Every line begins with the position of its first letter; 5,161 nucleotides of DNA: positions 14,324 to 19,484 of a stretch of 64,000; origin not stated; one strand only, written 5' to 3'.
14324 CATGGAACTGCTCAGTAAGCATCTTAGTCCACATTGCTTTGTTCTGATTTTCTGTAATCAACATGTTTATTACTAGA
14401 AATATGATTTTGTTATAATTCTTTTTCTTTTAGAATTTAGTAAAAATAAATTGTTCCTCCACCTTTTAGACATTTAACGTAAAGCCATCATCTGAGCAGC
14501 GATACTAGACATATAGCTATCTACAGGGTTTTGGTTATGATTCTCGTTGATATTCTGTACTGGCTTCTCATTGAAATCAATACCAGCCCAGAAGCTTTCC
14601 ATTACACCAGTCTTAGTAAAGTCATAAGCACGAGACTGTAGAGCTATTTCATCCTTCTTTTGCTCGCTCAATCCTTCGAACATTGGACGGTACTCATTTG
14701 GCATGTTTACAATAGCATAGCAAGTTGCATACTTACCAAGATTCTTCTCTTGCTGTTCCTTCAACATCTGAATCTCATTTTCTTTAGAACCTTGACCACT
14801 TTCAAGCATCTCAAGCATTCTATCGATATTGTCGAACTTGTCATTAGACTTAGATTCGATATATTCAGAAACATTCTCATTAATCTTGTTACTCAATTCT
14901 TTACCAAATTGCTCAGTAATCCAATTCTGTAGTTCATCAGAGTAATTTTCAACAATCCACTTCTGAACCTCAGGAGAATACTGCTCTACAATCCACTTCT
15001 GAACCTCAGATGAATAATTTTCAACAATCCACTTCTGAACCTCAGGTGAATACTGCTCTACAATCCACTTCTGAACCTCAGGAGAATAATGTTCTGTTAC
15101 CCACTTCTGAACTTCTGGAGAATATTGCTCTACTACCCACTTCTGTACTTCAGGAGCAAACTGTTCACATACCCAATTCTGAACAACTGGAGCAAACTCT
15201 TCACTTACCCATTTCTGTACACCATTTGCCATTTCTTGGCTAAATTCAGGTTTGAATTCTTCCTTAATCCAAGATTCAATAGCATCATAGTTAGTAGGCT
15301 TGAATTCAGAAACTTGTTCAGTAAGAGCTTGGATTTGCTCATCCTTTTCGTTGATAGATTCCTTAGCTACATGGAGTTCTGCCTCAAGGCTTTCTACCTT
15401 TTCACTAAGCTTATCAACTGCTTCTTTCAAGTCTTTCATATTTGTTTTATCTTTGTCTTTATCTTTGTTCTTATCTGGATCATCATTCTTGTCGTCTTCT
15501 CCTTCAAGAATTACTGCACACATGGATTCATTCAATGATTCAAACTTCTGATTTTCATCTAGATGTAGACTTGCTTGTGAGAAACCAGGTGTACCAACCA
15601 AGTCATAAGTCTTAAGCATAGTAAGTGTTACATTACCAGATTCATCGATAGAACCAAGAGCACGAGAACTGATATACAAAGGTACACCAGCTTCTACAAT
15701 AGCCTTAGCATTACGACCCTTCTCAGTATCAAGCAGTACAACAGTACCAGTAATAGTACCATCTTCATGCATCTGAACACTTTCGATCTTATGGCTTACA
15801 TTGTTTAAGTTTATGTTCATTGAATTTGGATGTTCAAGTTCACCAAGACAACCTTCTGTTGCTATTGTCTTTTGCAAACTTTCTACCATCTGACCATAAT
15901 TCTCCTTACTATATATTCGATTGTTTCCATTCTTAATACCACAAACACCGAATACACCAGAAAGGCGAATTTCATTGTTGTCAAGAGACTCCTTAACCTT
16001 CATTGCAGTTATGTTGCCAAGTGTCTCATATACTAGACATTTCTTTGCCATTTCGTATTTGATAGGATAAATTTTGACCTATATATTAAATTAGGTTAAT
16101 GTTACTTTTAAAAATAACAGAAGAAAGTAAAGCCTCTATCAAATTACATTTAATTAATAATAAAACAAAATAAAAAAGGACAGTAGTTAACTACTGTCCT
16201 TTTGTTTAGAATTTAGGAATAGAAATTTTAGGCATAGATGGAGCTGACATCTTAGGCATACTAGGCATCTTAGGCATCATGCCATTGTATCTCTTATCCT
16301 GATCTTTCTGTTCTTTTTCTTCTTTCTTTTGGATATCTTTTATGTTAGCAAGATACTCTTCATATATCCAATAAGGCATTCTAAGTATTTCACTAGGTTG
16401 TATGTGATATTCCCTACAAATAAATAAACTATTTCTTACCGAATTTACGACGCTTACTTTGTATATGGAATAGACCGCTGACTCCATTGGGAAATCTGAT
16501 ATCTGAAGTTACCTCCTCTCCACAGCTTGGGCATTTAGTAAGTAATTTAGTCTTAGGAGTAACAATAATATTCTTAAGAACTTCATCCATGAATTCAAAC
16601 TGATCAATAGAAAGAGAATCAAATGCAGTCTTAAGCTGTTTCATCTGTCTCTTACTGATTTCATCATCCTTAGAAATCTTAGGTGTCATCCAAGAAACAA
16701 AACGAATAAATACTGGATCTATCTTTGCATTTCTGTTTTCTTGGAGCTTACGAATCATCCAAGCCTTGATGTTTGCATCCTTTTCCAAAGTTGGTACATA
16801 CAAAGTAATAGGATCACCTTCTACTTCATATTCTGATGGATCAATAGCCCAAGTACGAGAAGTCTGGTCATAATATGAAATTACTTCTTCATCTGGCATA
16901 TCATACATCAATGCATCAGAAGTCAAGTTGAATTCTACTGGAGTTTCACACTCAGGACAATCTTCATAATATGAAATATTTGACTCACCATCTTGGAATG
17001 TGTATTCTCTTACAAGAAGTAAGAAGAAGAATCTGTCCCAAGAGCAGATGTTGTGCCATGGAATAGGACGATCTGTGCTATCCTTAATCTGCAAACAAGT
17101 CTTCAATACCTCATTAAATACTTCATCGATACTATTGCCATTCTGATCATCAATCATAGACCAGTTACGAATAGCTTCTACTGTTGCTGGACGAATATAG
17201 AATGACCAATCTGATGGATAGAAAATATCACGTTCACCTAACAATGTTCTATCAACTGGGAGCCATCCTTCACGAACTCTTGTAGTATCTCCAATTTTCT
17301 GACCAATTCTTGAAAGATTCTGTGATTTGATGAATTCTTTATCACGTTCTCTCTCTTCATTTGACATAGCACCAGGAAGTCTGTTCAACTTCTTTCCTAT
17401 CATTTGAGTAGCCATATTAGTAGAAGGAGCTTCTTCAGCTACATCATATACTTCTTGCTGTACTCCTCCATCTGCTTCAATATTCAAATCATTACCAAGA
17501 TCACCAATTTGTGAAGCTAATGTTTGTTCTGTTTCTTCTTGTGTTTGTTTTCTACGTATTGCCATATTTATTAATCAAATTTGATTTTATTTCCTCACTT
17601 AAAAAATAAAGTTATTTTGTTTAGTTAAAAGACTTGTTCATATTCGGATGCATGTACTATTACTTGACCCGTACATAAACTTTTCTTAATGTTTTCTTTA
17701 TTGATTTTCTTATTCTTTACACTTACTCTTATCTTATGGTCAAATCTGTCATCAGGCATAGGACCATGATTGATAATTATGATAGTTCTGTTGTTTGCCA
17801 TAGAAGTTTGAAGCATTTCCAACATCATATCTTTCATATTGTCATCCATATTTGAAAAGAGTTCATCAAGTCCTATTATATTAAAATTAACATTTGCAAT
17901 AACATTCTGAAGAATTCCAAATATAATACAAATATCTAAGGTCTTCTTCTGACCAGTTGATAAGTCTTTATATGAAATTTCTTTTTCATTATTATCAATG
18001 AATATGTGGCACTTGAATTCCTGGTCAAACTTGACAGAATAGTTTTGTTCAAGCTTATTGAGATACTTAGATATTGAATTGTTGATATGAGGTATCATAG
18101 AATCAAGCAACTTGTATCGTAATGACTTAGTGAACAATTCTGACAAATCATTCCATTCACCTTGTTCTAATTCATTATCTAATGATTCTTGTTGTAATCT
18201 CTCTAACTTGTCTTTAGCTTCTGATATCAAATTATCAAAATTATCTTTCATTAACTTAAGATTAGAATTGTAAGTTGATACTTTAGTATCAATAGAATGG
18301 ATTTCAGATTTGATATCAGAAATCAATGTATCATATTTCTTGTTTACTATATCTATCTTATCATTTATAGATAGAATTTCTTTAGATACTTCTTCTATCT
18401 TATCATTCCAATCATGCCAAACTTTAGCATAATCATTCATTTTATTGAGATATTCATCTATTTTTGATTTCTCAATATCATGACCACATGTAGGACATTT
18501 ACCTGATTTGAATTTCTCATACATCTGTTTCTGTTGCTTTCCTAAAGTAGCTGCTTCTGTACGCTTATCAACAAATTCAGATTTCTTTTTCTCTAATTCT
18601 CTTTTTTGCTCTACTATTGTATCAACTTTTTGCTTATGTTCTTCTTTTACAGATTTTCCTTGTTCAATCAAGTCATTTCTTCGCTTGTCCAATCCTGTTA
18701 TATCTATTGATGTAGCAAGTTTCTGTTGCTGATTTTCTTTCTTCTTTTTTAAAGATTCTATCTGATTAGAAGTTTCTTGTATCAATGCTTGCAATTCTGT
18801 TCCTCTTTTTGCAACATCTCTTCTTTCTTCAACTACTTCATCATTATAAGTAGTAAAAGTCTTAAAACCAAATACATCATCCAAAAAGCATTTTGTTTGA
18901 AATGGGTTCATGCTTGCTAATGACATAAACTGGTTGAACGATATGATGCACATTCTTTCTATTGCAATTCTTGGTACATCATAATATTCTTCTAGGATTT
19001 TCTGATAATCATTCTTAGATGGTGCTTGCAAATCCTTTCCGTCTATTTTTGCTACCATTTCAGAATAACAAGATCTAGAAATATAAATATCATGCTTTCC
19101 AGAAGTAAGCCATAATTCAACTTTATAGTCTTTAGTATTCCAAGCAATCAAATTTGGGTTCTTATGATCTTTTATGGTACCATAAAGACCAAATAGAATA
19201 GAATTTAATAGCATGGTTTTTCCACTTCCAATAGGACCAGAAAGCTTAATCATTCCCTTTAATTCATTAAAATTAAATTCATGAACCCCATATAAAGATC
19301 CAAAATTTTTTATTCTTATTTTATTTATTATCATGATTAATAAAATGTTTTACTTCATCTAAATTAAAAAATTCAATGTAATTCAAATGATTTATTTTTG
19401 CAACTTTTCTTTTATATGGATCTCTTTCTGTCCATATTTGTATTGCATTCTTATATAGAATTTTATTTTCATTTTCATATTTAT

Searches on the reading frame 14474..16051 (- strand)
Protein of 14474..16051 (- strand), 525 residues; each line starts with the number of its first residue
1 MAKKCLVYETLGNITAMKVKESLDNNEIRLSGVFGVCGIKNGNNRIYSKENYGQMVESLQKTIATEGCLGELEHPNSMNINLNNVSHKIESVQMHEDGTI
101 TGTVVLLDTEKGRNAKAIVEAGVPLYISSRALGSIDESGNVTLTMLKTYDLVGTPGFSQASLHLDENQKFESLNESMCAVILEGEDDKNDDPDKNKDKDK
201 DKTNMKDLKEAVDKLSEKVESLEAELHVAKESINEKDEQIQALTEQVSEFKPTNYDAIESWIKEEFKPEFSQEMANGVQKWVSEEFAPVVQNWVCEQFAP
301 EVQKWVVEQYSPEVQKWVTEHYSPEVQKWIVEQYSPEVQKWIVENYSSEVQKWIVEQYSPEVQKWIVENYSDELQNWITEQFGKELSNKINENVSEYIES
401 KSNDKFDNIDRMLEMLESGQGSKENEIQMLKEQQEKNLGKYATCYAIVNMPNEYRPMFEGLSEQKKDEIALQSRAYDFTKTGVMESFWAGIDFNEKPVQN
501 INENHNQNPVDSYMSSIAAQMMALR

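Call 21: search_protein_families(library=phrogs, proteins=[window:14474-16051:-], max_evalue=0.00001)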
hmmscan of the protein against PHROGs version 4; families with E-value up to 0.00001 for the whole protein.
window:14474-16051:- (525 aa): 1 family
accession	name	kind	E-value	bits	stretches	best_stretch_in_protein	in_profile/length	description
phrog_207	-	head and packaging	1.5e-40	140.7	1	20-512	32-504/519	head maturation protease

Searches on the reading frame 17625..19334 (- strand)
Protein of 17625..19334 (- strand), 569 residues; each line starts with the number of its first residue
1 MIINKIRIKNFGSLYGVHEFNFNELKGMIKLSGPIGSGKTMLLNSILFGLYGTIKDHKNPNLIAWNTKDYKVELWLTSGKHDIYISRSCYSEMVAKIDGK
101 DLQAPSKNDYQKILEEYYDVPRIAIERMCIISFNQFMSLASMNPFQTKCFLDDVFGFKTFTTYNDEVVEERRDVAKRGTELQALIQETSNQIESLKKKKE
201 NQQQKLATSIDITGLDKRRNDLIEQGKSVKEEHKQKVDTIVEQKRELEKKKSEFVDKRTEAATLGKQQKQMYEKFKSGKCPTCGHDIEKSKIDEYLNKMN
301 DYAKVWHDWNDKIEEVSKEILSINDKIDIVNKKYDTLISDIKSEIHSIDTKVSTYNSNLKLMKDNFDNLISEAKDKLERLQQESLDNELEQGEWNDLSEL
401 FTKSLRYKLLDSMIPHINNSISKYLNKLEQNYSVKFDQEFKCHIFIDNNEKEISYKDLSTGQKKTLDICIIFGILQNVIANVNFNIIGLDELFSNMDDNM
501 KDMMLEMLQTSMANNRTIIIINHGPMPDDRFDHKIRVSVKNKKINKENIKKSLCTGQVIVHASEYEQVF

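Call 21: search_protein_families(library=phrogs, proteins=[window:17625-19334:-], max_evalue=0.00001)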
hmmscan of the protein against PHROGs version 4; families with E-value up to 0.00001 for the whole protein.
window:17625-19334:- (569 aa): 1 family
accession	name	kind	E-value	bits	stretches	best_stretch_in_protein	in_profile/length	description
phrog_77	-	DNA, RNA and nucleotide metabolism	1.4e-55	190.3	1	1-542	296-948/967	SbcC-like subunit of palindrome specific endonuclease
